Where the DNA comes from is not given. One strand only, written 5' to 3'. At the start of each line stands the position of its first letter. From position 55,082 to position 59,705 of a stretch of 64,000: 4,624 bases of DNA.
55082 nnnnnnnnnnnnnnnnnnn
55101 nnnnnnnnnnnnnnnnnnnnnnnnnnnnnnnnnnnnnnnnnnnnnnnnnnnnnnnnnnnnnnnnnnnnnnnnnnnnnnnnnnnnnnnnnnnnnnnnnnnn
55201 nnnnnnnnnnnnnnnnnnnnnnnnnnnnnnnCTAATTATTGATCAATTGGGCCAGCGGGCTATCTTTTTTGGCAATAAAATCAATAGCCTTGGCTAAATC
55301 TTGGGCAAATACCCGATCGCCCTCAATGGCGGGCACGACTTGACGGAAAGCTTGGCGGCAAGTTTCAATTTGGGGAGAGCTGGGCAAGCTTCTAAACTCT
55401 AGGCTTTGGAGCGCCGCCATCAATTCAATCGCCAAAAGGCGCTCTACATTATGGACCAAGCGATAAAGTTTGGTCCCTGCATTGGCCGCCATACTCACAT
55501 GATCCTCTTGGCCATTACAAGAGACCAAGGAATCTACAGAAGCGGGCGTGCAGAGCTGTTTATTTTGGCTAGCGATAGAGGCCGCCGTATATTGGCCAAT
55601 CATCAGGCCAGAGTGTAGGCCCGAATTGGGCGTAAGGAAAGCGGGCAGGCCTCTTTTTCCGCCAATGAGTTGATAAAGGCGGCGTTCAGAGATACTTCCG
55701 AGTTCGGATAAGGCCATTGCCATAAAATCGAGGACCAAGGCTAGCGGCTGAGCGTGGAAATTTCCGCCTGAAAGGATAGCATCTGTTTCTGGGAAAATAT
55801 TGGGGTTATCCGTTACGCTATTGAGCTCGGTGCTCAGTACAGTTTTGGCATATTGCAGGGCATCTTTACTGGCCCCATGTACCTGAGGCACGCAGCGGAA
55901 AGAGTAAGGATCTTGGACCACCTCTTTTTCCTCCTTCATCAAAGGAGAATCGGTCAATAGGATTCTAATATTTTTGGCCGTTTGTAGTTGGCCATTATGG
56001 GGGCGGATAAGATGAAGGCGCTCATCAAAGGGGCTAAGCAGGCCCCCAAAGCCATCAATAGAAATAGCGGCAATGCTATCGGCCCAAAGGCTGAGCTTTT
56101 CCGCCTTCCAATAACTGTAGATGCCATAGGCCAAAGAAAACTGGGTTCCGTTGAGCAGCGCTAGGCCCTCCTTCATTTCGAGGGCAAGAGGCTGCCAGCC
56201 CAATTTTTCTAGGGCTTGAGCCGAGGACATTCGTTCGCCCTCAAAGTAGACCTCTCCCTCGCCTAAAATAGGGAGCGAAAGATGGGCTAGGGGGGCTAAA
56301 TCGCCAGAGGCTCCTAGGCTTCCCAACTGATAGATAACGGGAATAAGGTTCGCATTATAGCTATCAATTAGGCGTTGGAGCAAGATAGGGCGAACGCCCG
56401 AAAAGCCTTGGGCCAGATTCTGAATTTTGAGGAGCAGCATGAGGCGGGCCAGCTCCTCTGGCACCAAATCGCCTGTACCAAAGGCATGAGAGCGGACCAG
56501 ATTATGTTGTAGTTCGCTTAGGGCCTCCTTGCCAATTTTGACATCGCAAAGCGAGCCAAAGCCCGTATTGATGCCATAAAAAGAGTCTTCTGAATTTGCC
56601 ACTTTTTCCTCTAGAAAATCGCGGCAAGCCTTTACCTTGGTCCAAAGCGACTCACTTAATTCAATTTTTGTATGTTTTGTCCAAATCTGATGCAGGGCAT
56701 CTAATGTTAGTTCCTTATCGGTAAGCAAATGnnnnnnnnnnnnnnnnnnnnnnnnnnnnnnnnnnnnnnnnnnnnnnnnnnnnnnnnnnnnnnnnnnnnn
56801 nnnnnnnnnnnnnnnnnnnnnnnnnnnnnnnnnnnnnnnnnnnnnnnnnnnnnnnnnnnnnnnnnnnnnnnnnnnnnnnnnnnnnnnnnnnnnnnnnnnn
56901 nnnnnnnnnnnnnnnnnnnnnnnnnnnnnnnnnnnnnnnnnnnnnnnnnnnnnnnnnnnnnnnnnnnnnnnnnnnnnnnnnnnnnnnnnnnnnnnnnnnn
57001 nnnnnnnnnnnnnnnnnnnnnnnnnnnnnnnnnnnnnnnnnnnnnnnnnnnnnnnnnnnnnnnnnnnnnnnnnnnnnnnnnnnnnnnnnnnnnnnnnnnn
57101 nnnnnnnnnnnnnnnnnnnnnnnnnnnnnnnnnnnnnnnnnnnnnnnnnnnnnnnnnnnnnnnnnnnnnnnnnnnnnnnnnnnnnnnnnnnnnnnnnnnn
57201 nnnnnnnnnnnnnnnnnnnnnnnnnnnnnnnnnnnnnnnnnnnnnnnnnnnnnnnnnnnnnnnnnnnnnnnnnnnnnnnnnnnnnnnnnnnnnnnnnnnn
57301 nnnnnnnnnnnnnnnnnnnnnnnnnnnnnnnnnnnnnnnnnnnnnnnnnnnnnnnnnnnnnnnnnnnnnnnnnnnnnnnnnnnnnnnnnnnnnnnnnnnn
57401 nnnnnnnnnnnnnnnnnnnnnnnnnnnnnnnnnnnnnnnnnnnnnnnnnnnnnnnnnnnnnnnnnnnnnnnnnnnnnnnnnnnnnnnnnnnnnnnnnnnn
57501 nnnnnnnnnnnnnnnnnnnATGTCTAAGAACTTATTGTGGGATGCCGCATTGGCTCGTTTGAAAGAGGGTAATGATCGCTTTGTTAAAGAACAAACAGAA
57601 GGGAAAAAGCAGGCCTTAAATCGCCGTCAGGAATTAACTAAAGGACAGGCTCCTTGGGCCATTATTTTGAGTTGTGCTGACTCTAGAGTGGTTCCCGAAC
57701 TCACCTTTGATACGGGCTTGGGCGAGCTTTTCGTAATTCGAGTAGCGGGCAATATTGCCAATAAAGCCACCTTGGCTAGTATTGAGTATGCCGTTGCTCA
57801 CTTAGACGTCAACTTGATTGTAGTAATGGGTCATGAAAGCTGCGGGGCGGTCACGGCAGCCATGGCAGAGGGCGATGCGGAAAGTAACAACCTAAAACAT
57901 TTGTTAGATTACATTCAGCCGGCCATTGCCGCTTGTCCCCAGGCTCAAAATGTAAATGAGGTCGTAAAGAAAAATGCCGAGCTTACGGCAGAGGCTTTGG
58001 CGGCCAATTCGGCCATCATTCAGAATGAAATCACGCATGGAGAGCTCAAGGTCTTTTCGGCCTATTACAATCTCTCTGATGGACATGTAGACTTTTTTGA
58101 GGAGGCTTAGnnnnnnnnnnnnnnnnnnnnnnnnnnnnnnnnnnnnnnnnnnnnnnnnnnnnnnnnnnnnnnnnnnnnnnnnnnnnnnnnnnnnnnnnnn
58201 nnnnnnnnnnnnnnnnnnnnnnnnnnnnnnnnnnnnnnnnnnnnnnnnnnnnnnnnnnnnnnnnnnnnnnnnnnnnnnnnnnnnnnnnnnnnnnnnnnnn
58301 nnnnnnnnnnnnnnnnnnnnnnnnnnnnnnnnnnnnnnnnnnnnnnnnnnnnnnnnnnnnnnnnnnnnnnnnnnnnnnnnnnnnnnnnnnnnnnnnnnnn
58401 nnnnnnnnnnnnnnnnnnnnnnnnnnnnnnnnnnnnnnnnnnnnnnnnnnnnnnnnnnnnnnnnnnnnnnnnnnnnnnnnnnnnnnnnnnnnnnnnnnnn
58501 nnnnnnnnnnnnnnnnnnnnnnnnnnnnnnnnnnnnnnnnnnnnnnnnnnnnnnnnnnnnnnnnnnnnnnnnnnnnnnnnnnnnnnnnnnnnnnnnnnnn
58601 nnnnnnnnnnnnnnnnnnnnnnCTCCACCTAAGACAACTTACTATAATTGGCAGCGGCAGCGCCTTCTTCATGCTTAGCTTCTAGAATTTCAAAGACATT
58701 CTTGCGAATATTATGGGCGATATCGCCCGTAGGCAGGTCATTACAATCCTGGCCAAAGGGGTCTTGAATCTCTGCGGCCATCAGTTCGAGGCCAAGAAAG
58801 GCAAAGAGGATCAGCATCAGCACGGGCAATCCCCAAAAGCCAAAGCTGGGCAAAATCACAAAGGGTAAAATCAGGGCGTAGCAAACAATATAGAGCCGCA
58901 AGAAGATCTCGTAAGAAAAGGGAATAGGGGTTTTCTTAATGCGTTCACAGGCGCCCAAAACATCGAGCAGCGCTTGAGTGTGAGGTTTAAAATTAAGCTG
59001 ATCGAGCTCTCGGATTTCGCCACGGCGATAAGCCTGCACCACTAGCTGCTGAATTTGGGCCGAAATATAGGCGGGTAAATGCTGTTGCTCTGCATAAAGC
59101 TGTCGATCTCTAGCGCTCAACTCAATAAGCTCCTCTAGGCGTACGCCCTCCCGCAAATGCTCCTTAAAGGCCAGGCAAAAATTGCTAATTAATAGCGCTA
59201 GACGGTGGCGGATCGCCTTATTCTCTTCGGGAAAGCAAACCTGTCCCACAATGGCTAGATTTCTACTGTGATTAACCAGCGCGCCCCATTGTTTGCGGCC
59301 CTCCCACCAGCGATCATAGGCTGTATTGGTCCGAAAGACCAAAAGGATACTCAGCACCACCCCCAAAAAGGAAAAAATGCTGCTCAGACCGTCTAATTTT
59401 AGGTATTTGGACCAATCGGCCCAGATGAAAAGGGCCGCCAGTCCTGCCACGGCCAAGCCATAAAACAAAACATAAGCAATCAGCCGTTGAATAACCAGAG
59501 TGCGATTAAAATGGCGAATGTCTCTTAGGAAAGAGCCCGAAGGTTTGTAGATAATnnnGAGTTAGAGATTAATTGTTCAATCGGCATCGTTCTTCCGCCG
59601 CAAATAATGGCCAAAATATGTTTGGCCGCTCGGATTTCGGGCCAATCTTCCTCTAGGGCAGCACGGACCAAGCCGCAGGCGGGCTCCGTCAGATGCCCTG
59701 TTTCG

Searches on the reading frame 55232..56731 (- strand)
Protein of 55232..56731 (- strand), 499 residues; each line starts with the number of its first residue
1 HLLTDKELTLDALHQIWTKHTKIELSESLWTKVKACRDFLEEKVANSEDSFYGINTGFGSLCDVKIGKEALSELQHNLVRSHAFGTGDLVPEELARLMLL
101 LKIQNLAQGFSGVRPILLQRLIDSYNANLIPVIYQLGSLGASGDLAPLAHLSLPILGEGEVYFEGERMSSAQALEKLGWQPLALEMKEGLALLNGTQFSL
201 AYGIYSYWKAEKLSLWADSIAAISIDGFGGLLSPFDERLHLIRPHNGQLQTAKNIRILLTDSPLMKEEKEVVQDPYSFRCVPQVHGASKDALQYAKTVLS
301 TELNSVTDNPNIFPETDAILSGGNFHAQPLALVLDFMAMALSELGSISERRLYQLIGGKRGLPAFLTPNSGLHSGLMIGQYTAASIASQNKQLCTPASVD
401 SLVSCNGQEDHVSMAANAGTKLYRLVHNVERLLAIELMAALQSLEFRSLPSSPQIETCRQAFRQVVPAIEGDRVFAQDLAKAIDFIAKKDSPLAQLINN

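Call 4: search_protein_families(library=pfam, proteins=[window:55232-56731:-])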
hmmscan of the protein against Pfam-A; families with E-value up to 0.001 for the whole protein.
window:55232-56731:- (499 aa): 1 family
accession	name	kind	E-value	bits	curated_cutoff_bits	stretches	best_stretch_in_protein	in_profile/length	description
PF00221.24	Lyase_aromatic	-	6e-182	605.9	27.3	1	8-464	1-466/466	Aromatic amino acid lyase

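Call 5: search_protein_families(library=ncbifam, proteins=[window:55232-56731:-], max_evalue=0.001)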
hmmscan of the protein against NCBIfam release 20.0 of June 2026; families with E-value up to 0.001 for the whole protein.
window:55232-56731:- (499 aa): 8 families
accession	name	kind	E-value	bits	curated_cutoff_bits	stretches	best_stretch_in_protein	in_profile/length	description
NF006871.0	PRK09367.1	subfamily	1.6e-187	624.2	524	1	3-490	6-496/505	histidine ammonia-lyase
TIGR01225.1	hutH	equivalog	2.3e-179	597.1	539.15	1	4-490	4-493/506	histidine ammonia-lyase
TIGR03832.1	Tyr_2_3_mutase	equivalog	7.2e-106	354.7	501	1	6-482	4-503/507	tyrosine 2,3-aminomutase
TIGR04475.1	Phe_D_beta_mut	equivalog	6.7e-100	335.1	800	1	4-478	6-501/510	phenylalanine aminomutase (D-beta-phenylalanine forming)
NF053541.1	FlxA_rubin_TAL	equivalog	1.3e-96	324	700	1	9-486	2-496/498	flexirubin biosynthesis tyrosine ammonia-lyase FlxA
NF041222.1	BagA_FevW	exception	4.7e-68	230.1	1000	1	22-487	23-515/529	bagremycin/ferroverdin biosynthesis tyrosine ammonia-lyase BagA/FevW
TIGR01226.1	phe_am_lyase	equivalog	3.9e-59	200.6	519.15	1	7-450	39-504/680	phenylalanine ammonia-lyase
TIGR04473.1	taxol_Phe_23mut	exception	1.5e-37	129.2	1250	1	26-449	55-499/687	phenylalanine aminomutase (L-beta-phenylalanine forming)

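Call 32: search_protein_families(library=pfam, proteins=[L006:12324-13610:+], max_evalue=0.01)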
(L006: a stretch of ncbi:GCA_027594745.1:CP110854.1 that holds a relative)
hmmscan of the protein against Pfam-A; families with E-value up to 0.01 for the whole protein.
L006:12324-13610:+ (428 aa): 2 families
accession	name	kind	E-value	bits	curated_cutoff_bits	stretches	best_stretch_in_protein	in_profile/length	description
PF00109.32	ketoacyl-synt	-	7.5e-26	91.7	20.8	1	5-253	2-251/252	Beta-ketoacyl synthase, N-terminal domain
PF02801.28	Ketoacyl-synt_C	-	1.6e-24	86.6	20.8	1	262-378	1-118/119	Beta-ketoacyl synthase, C-terminal domain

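Call 42: search_protein_families(library=ncbifam, proteins=[L006:12324-13610:+], max_evalue=0.00001)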
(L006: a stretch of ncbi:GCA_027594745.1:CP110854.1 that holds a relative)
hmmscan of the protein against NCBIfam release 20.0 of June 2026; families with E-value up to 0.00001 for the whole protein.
L006:12324-13610:+ (428 aa): 19 families
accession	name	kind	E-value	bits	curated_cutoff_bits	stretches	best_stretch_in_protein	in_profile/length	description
TIGR03150.1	fabF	equivalog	1e-75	255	493.75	1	5-422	1-406/407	beta-ketoacyl-ACP synthase II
NF005589.0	PRK07314.1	subfamily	2.3e-72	244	387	1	2-425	1-412/413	beta-ketoacyl-ACP synthase II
NF005935.0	PRK07967.1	equivalog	9.2e-68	228.9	630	1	5-426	2-405/406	beta-ketoacyl-ACP synthase I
NF004970.0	PRK06333.1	subfamily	2.1e-65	221.3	525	1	2-426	1-423/424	beta-ketoacyl-ACP synthase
NF005490.0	PRK07103.1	equivalog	9.2e-59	199.5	445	1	3-424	2-412/414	polyketide beta-ketoacyl:acyl carrier protein synthase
NF006587.0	PRK09116.1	equivalog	1.7e-52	178.5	470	1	5-426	2-408/408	beta-ketoacyl-ACP synthase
NF006274.0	PRK08439.1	equivalog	2e-51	175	621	1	5-424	2-405/406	beta-ketoacyl-ACP synthase II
NF006434.0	PRK08722.1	equivalog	4.8e-50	170.6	759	1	2-424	1-413/414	beta-ketoacyl-ACP synthase II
NF005076.0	PRK06501.1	equivalog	1.8e-48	165.5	629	1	7-424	13-422/425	beta-ketoacyl-ACP synthase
NF005916.1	PRK07910.1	equivalog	1.9e-40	139.1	560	1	6-424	13-417/418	KasA/KasB family beta-ketoacyl-ACP synthase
NF058662.1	cispenta_AmcF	equivalog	3.2e-33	115.2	325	1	166-423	124-368/369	cispentacin biosynthesis acyltransferase subunit AmcF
NF004618.0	PRK05952.1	equivalog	4.3e-29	101.6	455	1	157-423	133-381/384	beta-ketoacyl-ACP synthase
NF045894.1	PKS_plus_SDR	equivalog_domain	6e-28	97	1740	1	142-386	144-384/1515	type I polyketide synthase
NF040607.1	mycolic_Pks13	equivalog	6.6e-27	93.4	2100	1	169-386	269-483/1680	polyketide synthase Pks13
NF006618.0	PRK09185.1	subfamily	1.1e-22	80.6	407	1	143-424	133-392/394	beta-ketoacyl-ACP synthase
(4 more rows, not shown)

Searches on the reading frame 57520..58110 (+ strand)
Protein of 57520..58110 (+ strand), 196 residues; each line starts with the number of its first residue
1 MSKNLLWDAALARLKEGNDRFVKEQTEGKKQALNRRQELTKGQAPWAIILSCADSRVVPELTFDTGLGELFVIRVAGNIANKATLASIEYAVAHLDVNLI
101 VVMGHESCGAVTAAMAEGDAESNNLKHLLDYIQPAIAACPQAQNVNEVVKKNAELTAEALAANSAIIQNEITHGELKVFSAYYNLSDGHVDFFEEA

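Call 4: search_protein_families(library=pfam, proteins=[window:57520-58107:+])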
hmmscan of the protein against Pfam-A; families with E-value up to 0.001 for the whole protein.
window:57520-58107:+ (196 aa): 1 family
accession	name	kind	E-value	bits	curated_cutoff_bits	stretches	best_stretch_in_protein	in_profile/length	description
PF00484.24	Pro_CA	-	7e-41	140.5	25.7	1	47-190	1-156/156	Carbonic anhydrase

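Call 32: search_protein_families(library=pfam, proteins=[L006:12324-13610:+], max_evalue=0.01)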
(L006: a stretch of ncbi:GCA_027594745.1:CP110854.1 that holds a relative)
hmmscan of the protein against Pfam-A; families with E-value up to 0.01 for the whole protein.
L006:12324-13610:+ (428 aa): 2 families
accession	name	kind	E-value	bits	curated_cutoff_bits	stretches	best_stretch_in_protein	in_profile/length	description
PF00109.32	ketoacyl-synt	-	7.5e-26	91.7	20.8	1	5-253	2-251/252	Beta-ketoacyl synthase, N-terminal domain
PF02801.28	Ketoacyl-synt_C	-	1.6e-24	86.6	20.8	1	262-378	1-118/119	Beta-ketoacyl synthase, C-terminal domain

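Call 42: search_protein_families(library=ncbifam, proteins=[L006:12324-13610:+], max_evalue=0.00001)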
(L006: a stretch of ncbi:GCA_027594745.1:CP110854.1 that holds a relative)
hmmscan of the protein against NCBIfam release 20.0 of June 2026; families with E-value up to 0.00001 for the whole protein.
L006:12324-13610:+ (428 aa): 19 families
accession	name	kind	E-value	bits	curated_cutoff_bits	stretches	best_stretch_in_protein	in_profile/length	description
TIGR03150.1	fabF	equivalog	1e-75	255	493.75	1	5-422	1-406/407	beta-ketoacyl-ACP synthase II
NF005589.0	PRK07314.1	subfamily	2.3e-72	244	387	1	2-425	1-412/413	beta-ketoacyl-ACP synthase II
NF005935.0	PRK07967.1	equivalog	9.2e-68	228.9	630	1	5-426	2-405/406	beta-ketoacyl-ACP synthase I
NF004970.0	PRK06333.1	subfamily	2.1e-65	221.3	525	1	2-426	1-423/424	beta-ketoacyl-ACP synthase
NF005490.0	PRK07103.1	equivalog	9.2e-59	199.5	445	1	3-424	2-412/414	polyketide beta-ketoacyl:acyl carrier protein synthase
NF006587.0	PRK09116.1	equivalog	1.7e-52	178.5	470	1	5-426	2-408/408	beta-ketoacyl-ACP synthase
NF006274.0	PRK08439.1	equivalog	2e-51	175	621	1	5-424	2-405/406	beta-ketoacyl-ACP synthase II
NF006434.0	PRK08722.1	equivalog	4.8e-50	170.6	759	1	2-424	1-413/414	beta-ketoacyl-ACP synthase II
NF005076.0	PRK06501.1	equivalog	1.8e-48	165.5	629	1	7-424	13-422/425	beta-ketoacyl-ACP synthase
NF005916.1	PRK07910.1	equivalog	1.9e-40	139.1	560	1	6-424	13-417/418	KasA/KasB family beta-ketoacyl-ACP synthase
NF058662.1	cispenta_AmcF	equivalog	3.2e-33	115.2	325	1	166-423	124-368/369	cispentacin biosynthesis acyltransferase subunit AmcF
NF004618.0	PRK05952.1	equivalog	4.3e-29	101.6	455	1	157-423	133-381/384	beta-ketoacyl-ACP synthase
NF045894.1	PKS_plus_SDR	equivalog_domain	6e-28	97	1740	1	142-386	144-384/1515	type I polyketide synthase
NF040607.1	mycolic_Pks13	equivalog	6.6e-27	93.4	2100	1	169-386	269-483/1680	polyketide synthase Pks13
NF006618.0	PRK09185.1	subfamily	1.1e-22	80.6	407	1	143-424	133-392/394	beta-ketoacyl-ACP synthase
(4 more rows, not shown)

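Call 53: find_encoding_contigs(protein=window:57520-58110:+, flank=10000, max_places=3)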
Protein window:57520-58110:+ (196 aa): 2 contigs read that carry it; 2 places shown.
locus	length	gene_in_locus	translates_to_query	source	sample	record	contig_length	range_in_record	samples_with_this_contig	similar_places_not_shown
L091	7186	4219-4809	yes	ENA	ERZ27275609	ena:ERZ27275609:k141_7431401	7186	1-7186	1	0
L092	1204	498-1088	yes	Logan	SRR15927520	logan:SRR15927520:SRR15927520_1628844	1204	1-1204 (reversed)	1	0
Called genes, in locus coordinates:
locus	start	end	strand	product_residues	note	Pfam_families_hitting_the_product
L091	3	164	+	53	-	?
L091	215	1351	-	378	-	-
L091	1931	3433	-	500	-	PF00221:Lyase_aromatic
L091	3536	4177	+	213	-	-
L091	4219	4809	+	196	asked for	PF00484:Pro_CA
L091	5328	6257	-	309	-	PF25539:Bestrophin_2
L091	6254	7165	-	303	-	PF00291:PALP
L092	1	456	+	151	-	?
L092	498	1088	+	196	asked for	PF00484:Pro_CA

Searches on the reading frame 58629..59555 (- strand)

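Call 4: search_protein_families(library=pfam, proteins=[window:58629-59555:-])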
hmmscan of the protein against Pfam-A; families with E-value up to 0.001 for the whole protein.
window:58629-59555:- (308 aa): 1 family
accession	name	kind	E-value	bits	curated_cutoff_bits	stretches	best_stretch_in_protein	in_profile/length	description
PF25539.1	Bestrophin_2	-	3.4e-69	234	27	1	18-287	17-286/288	Bacterial/Fungal Bestrophin protein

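Call 32: search_protein_families(library=pfam, proteins=[L006:12324-13610:+], max_evalue=0.01)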
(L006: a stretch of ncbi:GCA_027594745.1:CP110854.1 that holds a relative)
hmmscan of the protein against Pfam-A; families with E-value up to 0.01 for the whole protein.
L006:12324-13610:+ (428 aa): 2 families
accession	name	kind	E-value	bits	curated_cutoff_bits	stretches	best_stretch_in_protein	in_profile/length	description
PF00109.32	ketoacyl-synt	-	7.5e-26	91.7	20.8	1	5-253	2-251/252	Beta-ketoacyl synthase, N-terminal domain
PF02801.28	Ketoacyl-synt_C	-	1.6e-24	86.6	20.8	1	262-378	1-118/119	Beta-ketoacyl synthase, C-terminal domain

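Call 42: search_protein_families(library=ncbifam, proteins=[L006:12324-13610:+], max_evalue=0.00001)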
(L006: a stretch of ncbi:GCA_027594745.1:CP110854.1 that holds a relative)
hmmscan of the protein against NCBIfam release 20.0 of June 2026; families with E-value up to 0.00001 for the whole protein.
L006:12324-13610:+ (428 aa): 19 families
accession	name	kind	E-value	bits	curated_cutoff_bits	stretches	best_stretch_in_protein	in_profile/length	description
TIGR03150.1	fabF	equivalog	1e-75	255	493.75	1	5-422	1-406/407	beta-ketoacyl-ACP synthase II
NF005589.0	PRK07314.1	subfamily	2.3e-72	244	387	1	2-425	1-412/413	beta-ketoacyl-ACP synthase II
NF005935.0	PRK07967.1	equivalog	9.2e-68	228.9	630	1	5-426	2-405/406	beta-ketoacyl-ACP synthase I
NF004970.0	PRK06333.1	subfamily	2.1e-65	221.3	525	1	2-426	1-423/424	beta-ketoacyl-ACP synthase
NF005490.0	PRK07103.1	equivalog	9.2e-59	199.5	445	1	3-424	2-412/414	polyketide beta-ketoacyl:acyl carrier protein synthase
NF006587.0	PRK09116.1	equivalog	1.7e-52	178.5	470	1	5-426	2-408/408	beta-ketoacyl-ACP synthase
NF006274.0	PRK08439.1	equivalog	2e-51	175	621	1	5-424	2-405/406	beta-ketoacyl-ACP synthase II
NF006434.0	PRK08722.1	equivalog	4.8e-50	170.6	759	1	2-424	1-413/414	beta-ketoacyl-ACP synthase II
NF005076.0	PRK06501.1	equivalog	1.8e-48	165.5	629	1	7-424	13-422/425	beta-ketoacyl-ACP synthase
NF005916.1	PRK07910.1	equivalog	1.9e-40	139.1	560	1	6-424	13-417/418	KasA/KasB family beta-ketoacyl-ACP synthase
NF058662.1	cispenta_AmcF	equivalog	3.2e-33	115.2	325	1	166-423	124-368/369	cispentacin biosynthesis acyltransferase subunit AmcF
NF004618.0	PRK05952.1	equivalog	4.3e-29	101.6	455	1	157-423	133-381/384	beta-ketoacyl-ACP synthase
NF045894.1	PKS_plus_SDR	equivalog_domain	6e-28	97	1740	1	142-386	144-384/1515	type I polyketide synthase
NF040607.1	mycolic_Pks13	equivalog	6.6e-27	93.4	2100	1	169-386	269-483/1680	polyketide synthase Pks13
NF006618.0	PRK09185.1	subfamily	1.1e-22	80.6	407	1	143-424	133-392/394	beta-ketoacyl-ACP synthase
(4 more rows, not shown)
